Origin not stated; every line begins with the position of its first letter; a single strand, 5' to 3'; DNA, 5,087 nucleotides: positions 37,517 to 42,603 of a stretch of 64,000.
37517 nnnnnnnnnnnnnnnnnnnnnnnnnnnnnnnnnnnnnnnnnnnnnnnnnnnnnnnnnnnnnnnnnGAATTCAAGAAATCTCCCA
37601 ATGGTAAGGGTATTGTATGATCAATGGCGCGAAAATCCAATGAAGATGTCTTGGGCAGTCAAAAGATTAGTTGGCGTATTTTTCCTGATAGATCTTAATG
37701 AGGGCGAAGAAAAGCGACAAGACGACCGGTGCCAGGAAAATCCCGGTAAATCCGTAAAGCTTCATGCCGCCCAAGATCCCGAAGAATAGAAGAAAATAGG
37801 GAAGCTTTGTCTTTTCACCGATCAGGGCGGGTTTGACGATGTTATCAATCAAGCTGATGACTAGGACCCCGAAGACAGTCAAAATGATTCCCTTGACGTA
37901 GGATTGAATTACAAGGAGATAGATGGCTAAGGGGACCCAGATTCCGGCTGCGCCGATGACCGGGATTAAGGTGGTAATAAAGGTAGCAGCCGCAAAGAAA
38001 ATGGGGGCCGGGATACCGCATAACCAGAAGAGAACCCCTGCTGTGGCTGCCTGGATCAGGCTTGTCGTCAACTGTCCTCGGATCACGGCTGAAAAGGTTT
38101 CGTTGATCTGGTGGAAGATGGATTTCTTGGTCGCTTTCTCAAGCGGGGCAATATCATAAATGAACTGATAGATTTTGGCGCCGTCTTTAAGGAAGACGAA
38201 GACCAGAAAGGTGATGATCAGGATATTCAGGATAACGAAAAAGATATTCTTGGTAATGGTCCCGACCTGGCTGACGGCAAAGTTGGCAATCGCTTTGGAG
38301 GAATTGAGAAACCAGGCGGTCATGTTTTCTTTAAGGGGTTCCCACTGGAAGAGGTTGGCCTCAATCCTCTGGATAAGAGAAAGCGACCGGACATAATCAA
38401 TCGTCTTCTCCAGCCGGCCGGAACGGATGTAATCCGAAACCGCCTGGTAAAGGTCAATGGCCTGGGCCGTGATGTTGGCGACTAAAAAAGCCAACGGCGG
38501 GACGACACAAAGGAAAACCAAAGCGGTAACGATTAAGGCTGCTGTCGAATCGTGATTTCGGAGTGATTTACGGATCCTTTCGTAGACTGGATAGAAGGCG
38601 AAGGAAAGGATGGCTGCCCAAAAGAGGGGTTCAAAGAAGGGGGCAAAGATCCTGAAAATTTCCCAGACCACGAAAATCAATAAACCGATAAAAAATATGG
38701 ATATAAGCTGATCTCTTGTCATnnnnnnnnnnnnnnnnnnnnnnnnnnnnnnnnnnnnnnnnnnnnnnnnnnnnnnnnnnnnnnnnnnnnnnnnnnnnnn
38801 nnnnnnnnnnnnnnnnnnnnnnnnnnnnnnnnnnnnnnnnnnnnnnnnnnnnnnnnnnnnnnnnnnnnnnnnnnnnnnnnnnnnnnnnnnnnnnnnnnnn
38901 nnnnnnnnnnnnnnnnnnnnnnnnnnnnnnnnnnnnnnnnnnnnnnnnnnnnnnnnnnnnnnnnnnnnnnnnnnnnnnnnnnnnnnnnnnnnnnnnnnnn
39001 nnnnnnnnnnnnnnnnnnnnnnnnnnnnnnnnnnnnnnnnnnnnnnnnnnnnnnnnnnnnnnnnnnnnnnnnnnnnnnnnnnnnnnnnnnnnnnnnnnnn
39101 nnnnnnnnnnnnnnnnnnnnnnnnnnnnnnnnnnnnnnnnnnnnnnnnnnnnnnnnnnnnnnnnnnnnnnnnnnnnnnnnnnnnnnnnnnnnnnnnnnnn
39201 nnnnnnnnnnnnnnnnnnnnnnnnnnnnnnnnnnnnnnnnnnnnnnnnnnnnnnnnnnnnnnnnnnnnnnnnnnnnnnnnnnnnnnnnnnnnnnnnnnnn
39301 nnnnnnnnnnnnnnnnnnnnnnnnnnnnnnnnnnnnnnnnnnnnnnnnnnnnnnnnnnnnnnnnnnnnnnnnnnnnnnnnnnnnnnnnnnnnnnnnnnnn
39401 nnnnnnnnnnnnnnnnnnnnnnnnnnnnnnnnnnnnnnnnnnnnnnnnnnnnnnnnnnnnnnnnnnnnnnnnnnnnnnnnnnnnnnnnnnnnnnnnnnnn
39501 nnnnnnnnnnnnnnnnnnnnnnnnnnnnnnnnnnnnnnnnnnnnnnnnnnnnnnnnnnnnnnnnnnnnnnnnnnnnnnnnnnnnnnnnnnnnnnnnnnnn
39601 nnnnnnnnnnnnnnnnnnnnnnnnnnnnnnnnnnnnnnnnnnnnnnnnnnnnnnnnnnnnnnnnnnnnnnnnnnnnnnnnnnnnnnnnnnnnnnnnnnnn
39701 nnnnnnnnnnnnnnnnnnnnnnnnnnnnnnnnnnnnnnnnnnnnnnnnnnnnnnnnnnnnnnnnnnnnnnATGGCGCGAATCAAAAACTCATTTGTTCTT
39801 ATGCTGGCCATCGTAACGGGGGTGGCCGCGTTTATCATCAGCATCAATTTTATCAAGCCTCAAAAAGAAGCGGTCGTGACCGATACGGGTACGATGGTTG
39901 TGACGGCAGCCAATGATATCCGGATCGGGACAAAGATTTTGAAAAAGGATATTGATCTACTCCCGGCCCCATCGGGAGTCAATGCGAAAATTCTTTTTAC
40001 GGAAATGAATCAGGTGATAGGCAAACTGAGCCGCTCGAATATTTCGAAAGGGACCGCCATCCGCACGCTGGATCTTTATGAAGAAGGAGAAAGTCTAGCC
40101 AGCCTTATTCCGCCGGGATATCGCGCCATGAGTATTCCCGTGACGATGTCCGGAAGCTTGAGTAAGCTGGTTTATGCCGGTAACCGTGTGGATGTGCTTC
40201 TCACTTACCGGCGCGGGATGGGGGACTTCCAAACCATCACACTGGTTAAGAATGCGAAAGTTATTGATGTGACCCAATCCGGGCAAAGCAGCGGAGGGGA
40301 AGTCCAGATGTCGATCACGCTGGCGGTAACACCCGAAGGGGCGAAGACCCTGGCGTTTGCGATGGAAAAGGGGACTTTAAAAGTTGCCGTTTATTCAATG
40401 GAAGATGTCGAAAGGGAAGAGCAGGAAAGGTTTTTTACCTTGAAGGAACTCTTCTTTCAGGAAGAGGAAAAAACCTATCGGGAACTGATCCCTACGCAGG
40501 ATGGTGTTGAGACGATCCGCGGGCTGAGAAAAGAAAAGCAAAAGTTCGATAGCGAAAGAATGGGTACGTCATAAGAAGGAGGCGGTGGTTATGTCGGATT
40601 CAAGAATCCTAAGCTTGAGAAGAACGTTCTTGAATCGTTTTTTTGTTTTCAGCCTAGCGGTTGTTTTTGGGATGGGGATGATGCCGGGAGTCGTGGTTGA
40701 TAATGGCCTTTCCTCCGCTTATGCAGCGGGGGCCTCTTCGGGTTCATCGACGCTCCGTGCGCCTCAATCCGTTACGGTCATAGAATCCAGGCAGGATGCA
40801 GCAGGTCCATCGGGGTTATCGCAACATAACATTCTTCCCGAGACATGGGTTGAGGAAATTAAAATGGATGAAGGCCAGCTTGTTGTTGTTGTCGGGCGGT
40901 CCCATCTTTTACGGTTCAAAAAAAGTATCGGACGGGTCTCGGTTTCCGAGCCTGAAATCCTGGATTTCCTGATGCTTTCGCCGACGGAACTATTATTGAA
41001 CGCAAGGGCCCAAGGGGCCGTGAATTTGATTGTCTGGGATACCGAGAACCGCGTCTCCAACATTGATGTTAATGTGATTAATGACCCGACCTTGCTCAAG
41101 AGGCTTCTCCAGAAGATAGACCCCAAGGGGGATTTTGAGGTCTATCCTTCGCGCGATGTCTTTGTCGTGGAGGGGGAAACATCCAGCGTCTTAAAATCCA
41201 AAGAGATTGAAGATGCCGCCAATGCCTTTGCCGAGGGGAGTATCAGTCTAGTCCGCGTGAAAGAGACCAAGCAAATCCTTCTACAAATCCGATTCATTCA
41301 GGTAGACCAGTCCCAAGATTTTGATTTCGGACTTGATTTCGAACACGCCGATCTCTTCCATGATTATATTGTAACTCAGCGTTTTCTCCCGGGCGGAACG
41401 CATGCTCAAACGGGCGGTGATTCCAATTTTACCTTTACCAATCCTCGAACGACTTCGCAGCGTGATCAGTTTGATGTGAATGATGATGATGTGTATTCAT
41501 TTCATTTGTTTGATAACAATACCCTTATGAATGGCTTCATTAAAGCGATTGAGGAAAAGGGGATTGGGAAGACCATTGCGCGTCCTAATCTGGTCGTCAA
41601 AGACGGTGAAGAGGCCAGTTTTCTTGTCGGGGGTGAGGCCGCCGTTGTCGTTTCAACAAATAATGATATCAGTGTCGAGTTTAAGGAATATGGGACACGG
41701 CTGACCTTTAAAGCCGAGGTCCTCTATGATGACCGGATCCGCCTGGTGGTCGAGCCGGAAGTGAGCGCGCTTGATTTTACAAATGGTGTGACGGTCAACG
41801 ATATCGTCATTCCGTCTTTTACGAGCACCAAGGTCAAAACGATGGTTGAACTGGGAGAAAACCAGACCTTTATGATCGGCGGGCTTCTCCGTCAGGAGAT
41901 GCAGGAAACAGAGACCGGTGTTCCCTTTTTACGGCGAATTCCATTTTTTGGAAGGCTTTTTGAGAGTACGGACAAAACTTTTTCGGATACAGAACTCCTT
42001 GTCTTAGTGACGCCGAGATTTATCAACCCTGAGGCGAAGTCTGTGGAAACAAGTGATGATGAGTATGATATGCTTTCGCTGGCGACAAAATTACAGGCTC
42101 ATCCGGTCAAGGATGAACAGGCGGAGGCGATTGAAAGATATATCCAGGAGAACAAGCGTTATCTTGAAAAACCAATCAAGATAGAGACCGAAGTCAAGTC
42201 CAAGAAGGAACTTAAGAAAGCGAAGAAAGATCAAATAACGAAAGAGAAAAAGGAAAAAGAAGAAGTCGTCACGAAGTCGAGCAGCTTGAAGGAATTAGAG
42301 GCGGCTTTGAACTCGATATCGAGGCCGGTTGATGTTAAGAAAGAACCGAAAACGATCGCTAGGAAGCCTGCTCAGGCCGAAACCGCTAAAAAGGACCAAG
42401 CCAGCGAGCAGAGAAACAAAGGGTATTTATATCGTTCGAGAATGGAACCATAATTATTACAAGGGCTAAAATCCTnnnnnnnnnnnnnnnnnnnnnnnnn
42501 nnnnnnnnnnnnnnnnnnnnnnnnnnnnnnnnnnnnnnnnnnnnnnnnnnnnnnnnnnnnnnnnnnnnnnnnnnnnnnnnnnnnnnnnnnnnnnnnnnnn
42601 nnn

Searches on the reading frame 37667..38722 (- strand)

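Call 72: search_protein_families(library=pfam, proteins=[window:37667-38722:-], max_evalue=0.001)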
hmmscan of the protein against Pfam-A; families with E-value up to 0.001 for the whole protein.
window:37667-38722:- (351 aa): 1 family
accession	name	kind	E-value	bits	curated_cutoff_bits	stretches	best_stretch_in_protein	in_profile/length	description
PF01594.21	AI-2E_transport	-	5.4e-55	187.3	34.3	1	7-345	2-326/327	AI-2E family transporter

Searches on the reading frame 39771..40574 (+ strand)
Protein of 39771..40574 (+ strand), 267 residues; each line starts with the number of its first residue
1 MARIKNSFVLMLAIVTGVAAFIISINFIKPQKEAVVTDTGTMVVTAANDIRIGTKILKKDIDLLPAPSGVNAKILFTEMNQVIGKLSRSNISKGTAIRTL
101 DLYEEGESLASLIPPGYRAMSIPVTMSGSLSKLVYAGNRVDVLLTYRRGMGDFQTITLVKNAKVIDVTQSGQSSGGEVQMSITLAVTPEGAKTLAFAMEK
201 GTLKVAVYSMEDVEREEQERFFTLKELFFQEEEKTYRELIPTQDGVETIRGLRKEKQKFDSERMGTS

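Call 72: search_protein_families(library=pfam, proteins=[window:39771-40574:+], max_evalue=0.001)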
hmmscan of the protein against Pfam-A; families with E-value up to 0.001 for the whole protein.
window:39771-40574:+ (267 aa): 2 families
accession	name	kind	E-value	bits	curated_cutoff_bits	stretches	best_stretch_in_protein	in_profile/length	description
PF16976.10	RcpC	-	5e-20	72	28.8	1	108-206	2-112/114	Flp pilus assembly protein RcpC/CpaB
PF08666.17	SAF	-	1.2e-08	35.8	21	1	42-101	2-61/63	SAF domain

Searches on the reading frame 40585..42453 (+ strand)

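Call 72: search_protein_families(library=pfam, proteins=[window:40585-42453:+], max_evalue=0.001)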
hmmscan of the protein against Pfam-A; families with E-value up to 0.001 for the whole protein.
window:40585-42453:+ (622 aa): 2 families
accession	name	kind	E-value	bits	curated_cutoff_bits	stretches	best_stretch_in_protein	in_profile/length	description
PF00263.26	Secretin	-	2.4e-39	135.1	27.5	1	321-480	1-168/169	Bacterial type II and III secretion system protein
PF13629.12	T2SS-T3SS_pil_N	-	3.6e-17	62.3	23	1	97-164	3-71/72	Pilus formation protein N terminal region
